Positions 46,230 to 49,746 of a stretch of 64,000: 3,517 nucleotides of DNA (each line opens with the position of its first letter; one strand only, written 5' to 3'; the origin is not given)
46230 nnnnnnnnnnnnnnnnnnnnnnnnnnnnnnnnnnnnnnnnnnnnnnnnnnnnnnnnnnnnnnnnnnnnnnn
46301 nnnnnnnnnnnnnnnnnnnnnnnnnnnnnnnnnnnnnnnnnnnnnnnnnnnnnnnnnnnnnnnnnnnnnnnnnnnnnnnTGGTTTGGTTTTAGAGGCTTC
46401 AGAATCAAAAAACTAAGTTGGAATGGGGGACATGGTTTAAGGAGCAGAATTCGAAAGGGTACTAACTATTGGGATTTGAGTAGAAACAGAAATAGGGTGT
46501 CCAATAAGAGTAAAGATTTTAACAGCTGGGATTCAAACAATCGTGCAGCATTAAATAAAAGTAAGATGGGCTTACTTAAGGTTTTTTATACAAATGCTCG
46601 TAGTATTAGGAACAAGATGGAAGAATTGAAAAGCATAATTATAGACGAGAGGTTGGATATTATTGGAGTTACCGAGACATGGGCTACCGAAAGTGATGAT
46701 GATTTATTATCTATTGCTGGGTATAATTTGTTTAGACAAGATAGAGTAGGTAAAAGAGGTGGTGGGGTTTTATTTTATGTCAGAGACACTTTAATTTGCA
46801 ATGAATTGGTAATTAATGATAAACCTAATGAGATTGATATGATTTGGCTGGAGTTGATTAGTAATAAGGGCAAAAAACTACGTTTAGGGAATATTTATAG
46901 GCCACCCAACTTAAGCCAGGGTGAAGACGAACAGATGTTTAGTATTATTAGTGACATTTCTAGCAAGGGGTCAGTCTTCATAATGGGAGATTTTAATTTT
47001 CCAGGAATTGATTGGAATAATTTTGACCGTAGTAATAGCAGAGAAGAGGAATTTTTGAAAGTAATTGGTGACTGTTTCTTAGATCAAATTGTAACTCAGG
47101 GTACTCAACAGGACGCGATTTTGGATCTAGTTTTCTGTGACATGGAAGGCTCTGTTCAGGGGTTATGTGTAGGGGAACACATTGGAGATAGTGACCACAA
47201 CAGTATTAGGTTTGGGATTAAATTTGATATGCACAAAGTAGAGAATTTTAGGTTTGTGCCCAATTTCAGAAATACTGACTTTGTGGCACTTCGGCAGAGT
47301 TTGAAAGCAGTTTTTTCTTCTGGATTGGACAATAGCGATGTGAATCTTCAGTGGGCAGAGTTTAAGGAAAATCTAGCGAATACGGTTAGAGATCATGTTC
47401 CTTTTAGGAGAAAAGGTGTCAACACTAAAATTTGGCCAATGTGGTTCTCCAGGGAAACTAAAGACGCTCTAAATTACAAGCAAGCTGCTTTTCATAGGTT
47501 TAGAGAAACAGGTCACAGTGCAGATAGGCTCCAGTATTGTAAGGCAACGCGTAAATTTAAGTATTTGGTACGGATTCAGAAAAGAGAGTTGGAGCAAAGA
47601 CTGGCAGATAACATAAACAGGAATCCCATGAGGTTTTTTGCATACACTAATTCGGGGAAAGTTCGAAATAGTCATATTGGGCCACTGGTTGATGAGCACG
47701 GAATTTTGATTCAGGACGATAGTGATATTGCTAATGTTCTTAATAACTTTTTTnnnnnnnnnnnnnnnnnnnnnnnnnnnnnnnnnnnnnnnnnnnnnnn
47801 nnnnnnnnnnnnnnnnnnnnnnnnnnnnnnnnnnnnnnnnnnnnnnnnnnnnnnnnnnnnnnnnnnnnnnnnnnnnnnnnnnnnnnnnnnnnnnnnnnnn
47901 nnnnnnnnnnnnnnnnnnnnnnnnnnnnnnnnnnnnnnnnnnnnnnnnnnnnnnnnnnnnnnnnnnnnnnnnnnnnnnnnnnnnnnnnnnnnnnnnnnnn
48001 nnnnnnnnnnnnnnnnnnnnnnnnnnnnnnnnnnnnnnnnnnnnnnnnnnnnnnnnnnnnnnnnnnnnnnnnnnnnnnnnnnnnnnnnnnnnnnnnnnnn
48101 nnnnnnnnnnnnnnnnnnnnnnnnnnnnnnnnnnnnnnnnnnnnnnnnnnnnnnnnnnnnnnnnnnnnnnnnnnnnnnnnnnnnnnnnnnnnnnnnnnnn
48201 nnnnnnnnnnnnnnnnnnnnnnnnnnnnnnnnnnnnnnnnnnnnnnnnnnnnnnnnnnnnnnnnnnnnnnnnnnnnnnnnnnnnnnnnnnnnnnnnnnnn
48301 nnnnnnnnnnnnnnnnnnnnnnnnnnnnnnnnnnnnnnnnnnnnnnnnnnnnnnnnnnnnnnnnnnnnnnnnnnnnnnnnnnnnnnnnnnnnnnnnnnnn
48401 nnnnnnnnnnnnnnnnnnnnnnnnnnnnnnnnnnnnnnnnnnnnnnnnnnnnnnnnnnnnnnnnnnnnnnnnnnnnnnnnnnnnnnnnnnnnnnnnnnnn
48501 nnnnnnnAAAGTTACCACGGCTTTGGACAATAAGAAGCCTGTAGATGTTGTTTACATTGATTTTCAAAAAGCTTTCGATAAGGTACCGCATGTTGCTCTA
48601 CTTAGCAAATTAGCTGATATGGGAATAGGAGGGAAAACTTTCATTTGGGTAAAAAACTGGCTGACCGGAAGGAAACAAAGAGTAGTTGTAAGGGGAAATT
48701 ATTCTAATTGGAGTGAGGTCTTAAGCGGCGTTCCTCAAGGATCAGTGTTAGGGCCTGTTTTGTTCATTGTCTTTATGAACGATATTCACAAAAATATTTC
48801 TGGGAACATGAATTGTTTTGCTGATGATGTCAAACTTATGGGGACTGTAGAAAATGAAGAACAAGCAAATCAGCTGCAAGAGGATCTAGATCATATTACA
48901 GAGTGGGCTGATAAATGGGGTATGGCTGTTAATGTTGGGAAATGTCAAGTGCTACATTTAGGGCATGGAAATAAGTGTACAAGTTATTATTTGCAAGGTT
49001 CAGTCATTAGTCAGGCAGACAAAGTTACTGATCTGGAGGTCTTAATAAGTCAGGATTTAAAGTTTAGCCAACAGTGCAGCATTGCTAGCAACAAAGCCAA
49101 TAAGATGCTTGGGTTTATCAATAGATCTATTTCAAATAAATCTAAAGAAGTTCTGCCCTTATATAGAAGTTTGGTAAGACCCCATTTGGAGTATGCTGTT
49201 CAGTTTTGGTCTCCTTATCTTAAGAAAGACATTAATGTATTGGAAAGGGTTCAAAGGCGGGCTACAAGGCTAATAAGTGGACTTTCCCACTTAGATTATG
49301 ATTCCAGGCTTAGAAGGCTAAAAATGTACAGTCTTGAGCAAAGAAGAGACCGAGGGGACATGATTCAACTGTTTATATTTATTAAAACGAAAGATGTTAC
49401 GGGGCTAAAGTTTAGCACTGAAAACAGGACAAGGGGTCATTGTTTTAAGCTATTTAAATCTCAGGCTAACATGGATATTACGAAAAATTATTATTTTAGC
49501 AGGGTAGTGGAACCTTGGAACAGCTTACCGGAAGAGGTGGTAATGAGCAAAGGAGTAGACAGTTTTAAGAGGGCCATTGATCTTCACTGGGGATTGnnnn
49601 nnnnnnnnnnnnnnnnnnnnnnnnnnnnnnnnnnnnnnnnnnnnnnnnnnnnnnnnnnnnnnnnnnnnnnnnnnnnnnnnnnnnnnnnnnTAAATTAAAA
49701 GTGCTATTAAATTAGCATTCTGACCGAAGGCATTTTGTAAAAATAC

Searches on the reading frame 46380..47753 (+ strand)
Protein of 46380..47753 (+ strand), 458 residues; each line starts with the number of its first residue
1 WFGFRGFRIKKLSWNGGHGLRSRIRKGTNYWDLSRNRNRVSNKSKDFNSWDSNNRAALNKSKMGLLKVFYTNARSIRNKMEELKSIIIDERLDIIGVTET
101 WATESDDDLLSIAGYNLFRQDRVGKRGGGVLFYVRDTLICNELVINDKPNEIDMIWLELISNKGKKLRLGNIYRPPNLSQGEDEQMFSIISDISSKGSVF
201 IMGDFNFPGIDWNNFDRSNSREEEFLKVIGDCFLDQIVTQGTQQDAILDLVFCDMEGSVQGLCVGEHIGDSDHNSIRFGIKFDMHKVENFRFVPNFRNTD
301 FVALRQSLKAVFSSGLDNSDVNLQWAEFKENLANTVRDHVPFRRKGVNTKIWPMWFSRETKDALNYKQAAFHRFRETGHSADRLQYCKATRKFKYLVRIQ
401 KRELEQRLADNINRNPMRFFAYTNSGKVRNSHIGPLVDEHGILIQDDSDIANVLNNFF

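Call 59: search_protein_families(library=pfam, max_evalue=0.01, proteins=[window:46380-47753:+])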
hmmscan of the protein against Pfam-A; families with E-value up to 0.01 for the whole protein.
window:46380-47753:+ (458 aa): 2 families
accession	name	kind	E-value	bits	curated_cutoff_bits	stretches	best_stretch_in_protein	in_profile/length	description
PF03372.29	Exo_endo_phos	-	6.2e-13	49.4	24.5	1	73-273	12-225/225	Endonuclease/Exonuclease/phosphatase family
PF14529.12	Exo_endo_phos_2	-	4.4e-11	43.1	27.4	1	169-276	3-116/117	Endonuclease-reverse transcriptase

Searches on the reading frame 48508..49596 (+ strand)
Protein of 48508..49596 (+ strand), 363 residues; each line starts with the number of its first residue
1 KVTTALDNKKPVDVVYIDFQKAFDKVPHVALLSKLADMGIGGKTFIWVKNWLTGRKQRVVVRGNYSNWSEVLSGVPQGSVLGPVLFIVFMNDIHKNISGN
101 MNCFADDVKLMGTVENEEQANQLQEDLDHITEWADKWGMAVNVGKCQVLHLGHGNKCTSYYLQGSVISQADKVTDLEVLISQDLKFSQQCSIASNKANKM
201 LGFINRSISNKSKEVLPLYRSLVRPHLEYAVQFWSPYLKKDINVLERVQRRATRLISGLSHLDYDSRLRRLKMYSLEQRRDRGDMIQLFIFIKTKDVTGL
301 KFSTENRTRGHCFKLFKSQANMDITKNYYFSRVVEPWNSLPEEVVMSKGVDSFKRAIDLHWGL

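Call 30: find_homologous_proteins(query=window:48508-49596:+, max_evalue=1e-10)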
Query window:48508-49596:+ (363 aa): 6921 proteins with E <= 1e-10 among 8000 candidates; the best 120 are listed.
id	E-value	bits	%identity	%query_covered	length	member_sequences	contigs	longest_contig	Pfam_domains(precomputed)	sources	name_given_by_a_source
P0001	3.1e-155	535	48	88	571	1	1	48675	PF00078.33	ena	-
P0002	1.4e-144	500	59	99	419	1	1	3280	PF00078.33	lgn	-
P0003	3.7e-141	488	50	95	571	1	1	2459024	PF00078.33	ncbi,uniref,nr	ncbi:hypothetical protein QYF61_012574 [Mycteria americana]|uniref:Reverse transcriptase domain-cont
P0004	1.2e-137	477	47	77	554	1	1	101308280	PF00078.33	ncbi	ncbi:unnamed protein product [Natator depressus]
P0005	1.2e-137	477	43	80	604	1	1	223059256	PF00078.33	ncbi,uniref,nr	ncbi:hypothetical protein QYF61_001759 [Mycteria americana]|uniref:Reverse transcriptase domain-cont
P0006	7.5e-137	474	50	72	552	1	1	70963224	PF00078.33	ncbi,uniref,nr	ncbi:hypothetical protein QYF61_011830 [Mycteria americana]|uniref:Reverse transcriptase domain-cont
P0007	2.3e-133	463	48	95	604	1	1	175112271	PF00078.33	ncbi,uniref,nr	ncbi:hypothetical protein QYF61_019532 [Mycteria americana]|uniref:Reverse transcriptase domain-cont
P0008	8.7e-133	461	51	81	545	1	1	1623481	PF00078.33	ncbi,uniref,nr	ncbi:hypothetical protein QYF61_001096 [Mycteria americana]|uniref:Reverse transcriptase domain-cont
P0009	5.6e-132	458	46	99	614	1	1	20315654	PF00078.33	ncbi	ncbi:unnamed protein product [Caretta caretta]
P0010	5.4e-128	445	48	80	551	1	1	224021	PF00078.33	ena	-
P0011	3.0e-127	443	50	99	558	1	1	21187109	PF00078.33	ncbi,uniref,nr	ncbi:hypothetical protein QYF61_026419 [Mycteria americana]|uniref:Reverse transcriptase domain-cont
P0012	3.0e-126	439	44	77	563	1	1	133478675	PF00078.33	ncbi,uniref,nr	ncbi:hypothetical protein QYF61_005647 [Mycteria americana]|uniref:Reverse transcriptase domain-cont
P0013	6.1e-125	435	46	99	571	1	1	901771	PF00078.33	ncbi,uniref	ncbi:mitochondrial enolase superfamily member 1 [Grus japonensis]|uniref:Mitochondrial enolase super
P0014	2.2e-124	433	51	81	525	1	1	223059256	PF00078.33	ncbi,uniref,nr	ncbi:hypothetical protein QYF61_007637 [Mycteria americana]|uniref:Reverse transcriptase domain-cont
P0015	7.2e-123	428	47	89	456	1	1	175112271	PF00078.33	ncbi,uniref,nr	ncbi:hypothetical protein QYF61_003152 [Mycteria americana]|uniref:Reverse transcriptase domain-cont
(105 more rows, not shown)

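Call 57: find_encoding_contigs(protein=P0002, flank=3000, max_places=3)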
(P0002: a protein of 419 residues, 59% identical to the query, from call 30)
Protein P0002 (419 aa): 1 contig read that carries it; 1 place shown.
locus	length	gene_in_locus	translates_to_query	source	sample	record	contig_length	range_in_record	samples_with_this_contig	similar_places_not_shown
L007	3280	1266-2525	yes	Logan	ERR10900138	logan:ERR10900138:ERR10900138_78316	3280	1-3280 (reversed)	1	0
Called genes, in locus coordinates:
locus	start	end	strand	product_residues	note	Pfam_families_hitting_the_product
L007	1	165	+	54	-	?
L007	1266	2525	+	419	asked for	PF00078:RVT_1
